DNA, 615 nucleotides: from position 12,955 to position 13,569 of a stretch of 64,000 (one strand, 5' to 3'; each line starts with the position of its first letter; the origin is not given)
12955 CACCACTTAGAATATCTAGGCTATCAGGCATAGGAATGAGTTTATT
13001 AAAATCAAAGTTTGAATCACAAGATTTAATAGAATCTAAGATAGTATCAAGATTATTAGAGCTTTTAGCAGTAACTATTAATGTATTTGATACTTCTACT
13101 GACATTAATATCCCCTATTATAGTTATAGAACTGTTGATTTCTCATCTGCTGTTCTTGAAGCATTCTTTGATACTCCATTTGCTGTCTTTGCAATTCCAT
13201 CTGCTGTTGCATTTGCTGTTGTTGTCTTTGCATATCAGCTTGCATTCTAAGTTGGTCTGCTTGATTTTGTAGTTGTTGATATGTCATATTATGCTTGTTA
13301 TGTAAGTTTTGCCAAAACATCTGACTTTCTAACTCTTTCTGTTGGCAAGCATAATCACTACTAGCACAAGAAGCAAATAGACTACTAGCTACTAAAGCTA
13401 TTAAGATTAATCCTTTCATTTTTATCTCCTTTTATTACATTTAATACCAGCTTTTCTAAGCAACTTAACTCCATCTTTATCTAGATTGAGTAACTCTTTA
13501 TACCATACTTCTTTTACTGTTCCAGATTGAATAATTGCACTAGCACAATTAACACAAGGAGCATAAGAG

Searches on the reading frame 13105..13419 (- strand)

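Call 90: search_protein_families(library=ncbifam, proteins=[window:13105-13419:-], max_evalue=0.1)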
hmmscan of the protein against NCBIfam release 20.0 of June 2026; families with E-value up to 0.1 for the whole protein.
window:13105-13419:- (104 aa): 3 families
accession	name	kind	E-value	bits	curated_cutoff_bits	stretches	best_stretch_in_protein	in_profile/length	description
NF045871.1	MBA_Nterm_para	domain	0.032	14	55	1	4-98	15-99/132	MBA family surface membrane protein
NF040982.1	ComGD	equivalog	0.059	13.8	70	1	6-102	10-105/139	competence type IV pilus minor pilin ComGD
NF040782.1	PG_glutam_Chrys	equivalog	0.085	12.1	250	1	4-83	6-84/321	protein-glutamine glutaminase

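Call 91: search_protein_families(library=padloc, proteins=[window:13105-13419:-], max_evalue=0.1)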
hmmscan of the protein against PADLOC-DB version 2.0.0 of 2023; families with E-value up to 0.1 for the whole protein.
window:13105-13419:- (104 aa): 1 family
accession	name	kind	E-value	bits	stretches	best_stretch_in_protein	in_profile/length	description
PDLC00700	Effector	-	0.00023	19.2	1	4-81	66-146/173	2TM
